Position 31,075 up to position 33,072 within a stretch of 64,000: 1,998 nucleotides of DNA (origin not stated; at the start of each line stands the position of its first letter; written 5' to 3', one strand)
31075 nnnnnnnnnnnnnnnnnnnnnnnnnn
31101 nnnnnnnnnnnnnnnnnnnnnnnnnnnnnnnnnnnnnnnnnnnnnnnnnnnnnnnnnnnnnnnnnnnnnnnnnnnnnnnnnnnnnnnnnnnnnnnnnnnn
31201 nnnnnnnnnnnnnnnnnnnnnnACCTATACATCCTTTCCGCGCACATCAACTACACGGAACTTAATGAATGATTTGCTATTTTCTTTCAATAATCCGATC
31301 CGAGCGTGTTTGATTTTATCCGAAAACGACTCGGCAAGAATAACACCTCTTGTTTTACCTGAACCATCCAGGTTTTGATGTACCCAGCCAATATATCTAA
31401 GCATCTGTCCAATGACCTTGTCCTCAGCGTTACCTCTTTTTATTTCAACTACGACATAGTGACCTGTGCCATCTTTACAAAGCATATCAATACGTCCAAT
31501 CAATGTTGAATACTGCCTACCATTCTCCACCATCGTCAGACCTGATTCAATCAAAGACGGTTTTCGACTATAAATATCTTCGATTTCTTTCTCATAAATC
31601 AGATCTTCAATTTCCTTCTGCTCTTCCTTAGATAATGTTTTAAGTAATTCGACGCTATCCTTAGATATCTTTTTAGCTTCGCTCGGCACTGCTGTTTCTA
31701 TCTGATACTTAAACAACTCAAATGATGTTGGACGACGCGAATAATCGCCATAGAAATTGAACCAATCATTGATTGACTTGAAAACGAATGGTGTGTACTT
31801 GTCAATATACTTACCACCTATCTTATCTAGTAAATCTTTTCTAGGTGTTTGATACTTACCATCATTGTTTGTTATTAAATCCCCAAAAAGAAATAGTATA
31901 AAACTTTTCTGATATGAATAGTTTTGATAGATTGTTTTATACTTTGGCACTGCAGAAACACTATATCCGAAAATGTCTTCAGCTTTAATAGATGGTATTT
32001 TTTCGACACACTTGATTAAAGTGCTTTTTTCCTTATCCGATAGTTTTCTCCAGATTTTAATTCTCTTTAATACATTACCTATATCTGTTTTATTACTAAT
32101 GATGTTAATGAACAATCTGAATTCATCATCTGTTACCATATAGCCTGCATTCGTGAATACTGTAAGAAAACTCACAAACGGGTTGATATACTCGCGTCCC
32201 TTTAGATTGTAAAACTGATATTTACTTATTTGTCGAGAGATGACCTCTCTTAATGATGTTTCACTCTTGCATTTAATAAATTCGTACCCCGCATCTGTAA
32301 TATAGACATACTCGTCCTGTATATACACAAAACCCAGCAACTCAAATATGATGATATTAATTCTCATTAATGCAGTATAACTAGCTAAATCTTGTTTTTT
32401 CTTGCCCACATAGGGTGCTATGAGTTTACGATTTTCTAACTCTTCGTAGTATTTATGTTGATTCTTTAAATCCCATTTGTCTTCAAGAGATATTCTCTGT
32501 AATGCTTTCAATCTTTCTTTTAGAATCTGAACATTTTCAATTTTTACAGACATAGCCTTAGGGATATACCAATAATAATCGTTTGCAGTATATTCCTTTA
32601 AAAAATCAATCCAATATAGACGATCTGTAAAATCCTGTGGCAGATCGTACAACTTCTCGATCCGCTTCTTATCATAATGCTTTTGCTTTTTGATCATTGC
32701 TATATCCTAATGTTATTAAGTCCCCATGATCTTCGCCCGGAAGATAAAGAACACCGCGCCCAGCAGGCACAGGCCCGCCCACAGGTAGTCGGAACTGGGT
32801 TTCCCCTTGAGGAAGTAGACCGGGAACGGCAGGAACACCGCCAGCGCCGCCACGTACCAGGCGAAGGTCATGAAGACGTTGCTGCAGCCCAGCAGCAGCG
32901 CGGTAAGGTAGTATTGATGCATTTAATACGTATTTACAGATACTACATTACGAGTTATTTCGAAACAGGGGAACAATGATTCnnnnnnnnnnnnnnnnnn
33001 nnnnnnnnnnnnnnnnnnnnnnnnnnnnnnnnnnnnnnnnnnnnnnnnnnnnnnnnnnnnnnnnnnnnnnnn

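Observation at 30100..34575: AT-rich defense island (R-M pair plus orphan P-loop NTPase) inserted inside the methylmalonyl-CoA mutase operon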

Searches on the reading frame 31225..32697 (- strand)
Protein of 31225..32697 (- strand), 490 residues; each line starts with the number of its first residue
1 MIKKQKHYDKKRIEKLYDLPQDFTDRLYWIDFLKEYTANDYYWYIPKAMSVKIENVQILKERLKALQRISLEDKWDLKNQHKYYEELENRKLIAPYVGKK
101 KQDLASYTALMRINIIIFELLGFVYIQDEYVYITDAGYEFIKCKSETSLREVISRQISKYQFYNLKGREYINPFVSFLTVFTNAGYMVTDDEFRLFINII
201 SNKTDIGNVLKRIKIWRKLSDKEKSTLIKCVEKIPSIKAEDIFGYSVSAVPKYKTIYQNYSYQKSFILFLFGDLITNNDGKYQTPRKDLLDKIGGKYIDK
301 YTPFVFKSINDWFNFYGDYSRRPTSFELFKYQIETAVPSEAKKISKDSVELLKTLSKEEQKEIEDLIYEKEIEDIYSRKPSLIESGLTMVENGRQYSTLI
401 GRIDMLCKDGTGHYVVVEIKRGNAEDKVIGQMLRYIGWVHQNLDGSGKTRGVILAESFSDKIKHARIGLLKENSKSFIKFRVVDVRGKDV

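Call 7: search_protein_families(library=pfam, proteins=[window:31225-32697:-], max_evalue=0.01)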
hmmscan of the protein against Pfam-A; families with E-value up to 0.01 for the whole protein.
window:31225-32697:- (490 aa): 4 families
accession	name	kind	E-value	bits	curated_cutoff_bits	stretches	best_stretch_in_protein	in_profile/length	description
PF01939.22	NucS_C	-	1.4e-15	57.8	24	1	369-474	2-100/124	Endonuclease NucS C-terminal domain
PF09491.16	RE_AlwI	-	0.00012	21.7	23.1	1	121-227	3-120/441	AlwI restriction endonuclease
PF06250.17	YhcG_C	-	0.008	16.5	32.5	0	403-458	61-119/157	YhcG PDDEXK nuclease domain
PF12705.13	PDDEXK_1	-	0.0089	16.4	22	0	346-435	81-165/247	PD-(D/E)XK nuclease superfamily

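Call 8: search_protein_families(library=padloc, proteins=[window:31225-32697:-], max_evalue=0.01)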
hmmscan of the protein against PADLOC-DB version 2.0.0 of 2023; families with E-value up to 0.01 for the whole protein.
window:31225-32697:- (490 aa): 10 families
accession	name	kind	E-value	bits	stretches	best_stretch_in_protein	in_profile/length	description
PDLC04824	PDC-S02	-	5.5e-16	56.6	1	392-481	212-300/308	-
PDLC04799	PDC-S02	-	2.9e-11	41.1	1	393-482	213-301/308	-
PDLC04916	PDC-S11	-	6e-11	40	1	357-441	13-96/358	-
PDLC04944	PDC-S18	-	9.8e-06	23.1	1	356-444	8-97/307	-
PDLC04915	PDC-S11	-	1.5e-05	22.4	1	371-440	29-99/379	-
PDLC04909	PDC-S11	-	4.6e-05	21.2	1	391-436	50-95/347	-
PDLC04946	PDC-S18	-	4.9e-05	20.5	1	398-441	68-113/365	-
PDLC04913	PDC-S11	-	0.00032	17.8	1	399-440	58-99/375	-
PDLC04912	PDC-S11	-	0.00095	16.4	0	402-437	58-94/313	-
PDLC04813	PDC-S02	-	0.0022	15.9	1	409-457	72-122/175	-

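Call 9: search_protein_families(library=ncbifam, proteins=[window:31225-32697:-], max_evalue=0.01)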
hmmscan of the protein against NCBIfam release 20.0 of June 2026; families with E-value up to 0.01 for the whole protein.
window:31225-32697:- (490 aa): 2 families
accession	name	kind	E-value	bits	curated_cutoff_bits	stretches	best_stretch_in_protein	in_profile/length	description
NF003270.0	PRK04247.1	equivalog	1.3e-20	73.5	216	1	337-464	98-222/250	endonuclease NucS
NF002876.0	PRK03298.1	equivalog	1.1e-09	38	252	1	369-457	105-189/224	endonuclease NucS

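Call 36: search_solved_structures(query=window:31225-32697:-, max_evalue=1)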
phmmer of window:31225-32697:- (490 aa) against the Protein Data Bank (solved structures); distinct sequences matched with E-value up to 1: 3.
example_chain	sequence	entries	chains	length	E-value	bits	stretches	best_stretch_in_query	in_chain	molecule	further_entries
5gke_A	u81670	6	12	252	2.6e-05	26.6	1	338-463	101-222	Endonuclease EndoMS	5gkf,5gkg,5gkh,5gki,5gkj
2vld_A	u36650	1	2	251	0.00019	23.8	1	358-463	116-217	Endonuclease NucS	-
6wvs_A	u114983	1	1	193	0.025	16.7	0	199-224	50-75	DeNovoTIM15 hyperstable de novo TIM barrel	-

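Call 41: find_homologous_proteins(query=window:31225-32697:-, max_evalue=0.00001)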
Query window:31225-32697:- (490 aa): 45 proteins with E <= 0.00001 among 8000 candidates.
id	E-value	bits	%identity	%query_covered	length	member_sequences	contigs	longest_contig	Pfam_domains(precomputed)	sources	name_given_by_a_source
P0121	0.0e+0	1090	100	100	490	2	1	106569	PF01939.22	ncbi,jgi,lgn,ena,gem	-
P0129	4.2e-123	430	46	95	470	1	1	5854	PF01939.22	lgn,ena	-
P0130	1.1e-80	290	38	95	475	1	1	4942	PF01939.22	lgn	-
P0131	1.3e-78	283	34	94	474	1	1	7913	PF01939.22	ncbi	-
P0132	4.0e-77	278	34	94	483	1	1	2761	PF01939.22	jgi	jgi:hypothetical protein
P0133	1.4e-74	270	36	95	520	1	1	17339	PF01939.22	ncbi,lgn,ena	-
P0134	5.0e-74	268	34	94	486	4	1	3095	PF01939.22,PF09491.17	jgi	-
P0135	1.5e-73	267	33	95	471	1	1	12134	PF01939.22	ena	-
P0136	1.1e-72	264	35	94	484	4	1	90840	PF01939.22,PF09491.17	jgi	jgi:hypothetical protein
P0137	3.5e-72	262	35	94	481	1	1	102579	PF01939.22,PF09491.17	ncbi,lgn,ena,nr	ncbi:MAG: AlwI family type II restriction endonuclease [Planctomycetes bacterium]|nr:AlwI family typ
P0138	3.6e-72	262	35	94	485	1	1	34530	PF01939.22,PF09491.17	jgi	jgi:Holliday junction resolvase-like predicted endonuclease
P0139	9.0e-72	261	35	96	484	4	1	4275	PF01939.22,PF09491.17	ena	-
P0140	1.3e-71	260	35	94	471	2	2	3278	PF01939.22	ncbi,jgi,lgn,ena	-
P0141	4.2e-71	258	34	94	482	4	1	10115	PF01939.22,PF09491.17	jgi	-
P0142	8.8e-71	257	34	94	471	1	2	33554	PF01939.22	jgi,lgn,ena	-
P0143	3.4e-70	255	33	92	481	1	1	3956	PF01939.22,PF09491.17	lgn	-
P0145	7.6e-70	254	33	94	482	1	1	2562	PF01939.22,PF09491.17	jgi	jgi:hypothetical protein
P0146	1.9e-69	253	34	92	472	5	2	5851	PF01939.22,PF09491.17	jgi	jgi:hypothetical protein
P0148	2.0e-68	250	33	94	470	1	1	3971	PF01939.22,PF09491.17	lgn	-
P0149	1.5e-67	247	34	95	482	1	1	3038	PF01939.22,PF09491.17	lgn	-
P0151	1.0e-66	244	34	94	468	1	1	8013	PF01939.22,PF09491.17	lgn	-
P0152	3.5e-66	242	34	92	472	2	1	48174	PF01939.22,PF09491.17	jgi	jgi:hypothetical protein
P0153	8.5e-66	241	32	94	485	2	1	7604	PF01939.22,PF09491.17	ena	-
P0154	1.7e-63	233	33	94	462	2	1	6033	PF01939.22,PF09491.17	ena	-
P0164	7.7e-60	221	31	95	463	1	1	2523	PF01939.22,PF09491.17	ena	-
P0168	4.0e-53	199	33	80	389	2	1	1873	PF01939.22,PF09491.17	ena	-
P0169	3.4e-52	196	36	68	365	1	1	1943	PF01939.22,PF09491.17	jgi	-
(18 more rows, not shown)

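Call 42: find_encoding_contigs(protein=P0129, flank=5000, max_places=2)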
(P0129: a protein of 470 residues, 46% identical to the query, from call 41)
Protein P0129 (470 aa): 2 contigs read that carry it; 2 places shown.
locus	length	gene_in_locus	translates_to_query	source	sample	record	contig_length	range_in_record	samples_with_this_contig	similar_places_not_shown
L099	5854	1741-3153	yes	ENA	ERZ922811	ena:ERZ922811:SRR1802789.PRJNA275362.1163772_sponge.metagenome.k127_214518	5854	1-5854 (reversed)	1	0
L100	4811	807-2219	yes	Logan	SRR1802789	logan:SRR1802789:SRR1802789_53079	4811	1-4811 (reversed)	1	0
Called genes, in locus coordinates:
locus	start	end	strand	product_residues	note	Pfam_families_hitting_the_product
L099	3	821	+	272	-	?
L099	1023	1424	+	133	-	-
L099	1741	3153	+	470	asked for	PF01939:NucS_C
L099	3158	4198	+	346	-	PF01555:N6_N4_Mtase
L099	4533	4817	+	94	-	-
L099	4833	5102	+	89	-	-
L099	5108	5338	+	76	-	-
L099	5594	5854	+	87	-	?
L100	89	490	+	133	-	-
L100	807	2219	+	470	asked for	PF01939:NucS_C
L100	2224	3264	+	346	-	PF01555:N6_N4_Mtase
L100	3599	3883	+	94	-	-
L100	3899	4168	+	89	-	-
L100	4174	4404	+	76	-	-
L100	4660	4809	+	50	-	?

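Call 43: find_encoding_contigs(protein=P0137, flank=6000, max_places=2)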
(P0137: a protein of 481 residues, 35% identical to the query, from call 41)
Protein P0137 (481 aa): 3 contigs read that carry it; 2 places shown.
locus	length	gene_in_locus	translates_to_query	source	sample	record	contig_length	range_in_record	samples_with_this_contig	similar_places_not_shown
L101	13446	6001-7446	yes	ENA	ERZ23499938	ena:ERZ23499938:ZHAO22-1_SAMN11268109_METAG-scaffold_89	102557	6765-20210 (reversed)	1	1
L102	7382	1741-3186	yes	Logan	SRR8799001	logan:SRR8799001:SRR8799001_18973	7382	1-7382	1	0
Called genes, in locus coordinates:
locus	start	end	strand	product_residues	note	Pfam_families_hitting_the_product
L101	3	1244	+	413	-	PF00926:DHBP_synthase, PF00925:GTP_cyclohydro2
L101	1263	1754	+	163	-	-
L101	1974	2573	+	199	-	PF07638:Sigma70_ECF, PF12645:HTH_16 (faint), PF04542:Sigma70_r2, PF08281:Sigma70_r4_2, PF04545:Sigma70_r4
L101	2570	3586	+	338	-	-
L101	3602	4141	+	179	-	PF00857:Isochorismatase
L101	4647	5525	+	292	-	-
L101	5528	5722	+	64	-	-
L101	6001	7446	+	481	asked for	PF09491:RE_AlwI (weak), PF01939:NucS_C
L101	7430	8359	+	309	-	PF01555:N6_N4_Mtase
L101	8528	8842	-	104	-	PF09723:Zn_ribbon_8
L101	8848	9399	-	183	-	PF01025:GrpE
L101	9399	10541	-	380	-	PF00226:DnaJ, PF01556:DnaJ_C, PF00684:DnaJ_CXXCXGXG, PF27439:DnaJ_C_2 (faint)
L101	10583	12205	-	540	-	PF00118:Cpn60_TCP1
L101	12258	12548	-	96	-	PF00166:Cpn10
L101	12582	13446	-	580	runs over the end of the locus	-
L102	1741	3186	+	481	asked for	PF09491:RE_AlwI (weak), PF01939:NucS_C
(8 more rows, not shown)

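Call 82: search_protein_families(library=phrogs, proteins=[window:31225-32697:-], max_evalue=0.001)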
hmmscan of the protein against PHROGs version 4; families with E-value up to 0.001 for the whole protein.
window:31225-32697:- (490 aa): 0 families

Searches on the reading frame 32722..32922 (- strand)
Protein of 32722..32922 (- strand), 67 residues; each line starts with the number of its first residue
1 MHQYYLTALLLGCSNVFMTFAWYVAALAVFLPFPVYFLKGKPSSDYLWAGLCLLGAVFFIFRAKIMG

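Call 7: search_protein_families(library=pfam, proteins=[window:32722-32922:-], max_evalue=0.01)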
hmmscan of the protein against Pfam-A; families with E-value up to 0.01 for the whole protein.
window:32722-32922:- (67 aa): 1 family
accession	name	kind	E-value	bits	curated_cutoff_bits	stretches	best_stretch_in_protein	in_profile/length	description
PF04342.18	DMT_6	-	1.1e-11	45.4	25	2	24-61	67-104/104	Putative member of DMT superfamily (DUF486)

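Call 9: search_protein_families(library=ncbifam, proteins=[window:32722-32922:-], max_evalue=0.01)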
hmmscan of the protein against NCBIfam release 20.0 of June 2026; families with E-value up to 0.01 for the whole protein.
window:32722-32922:- (67 aa): 0 families
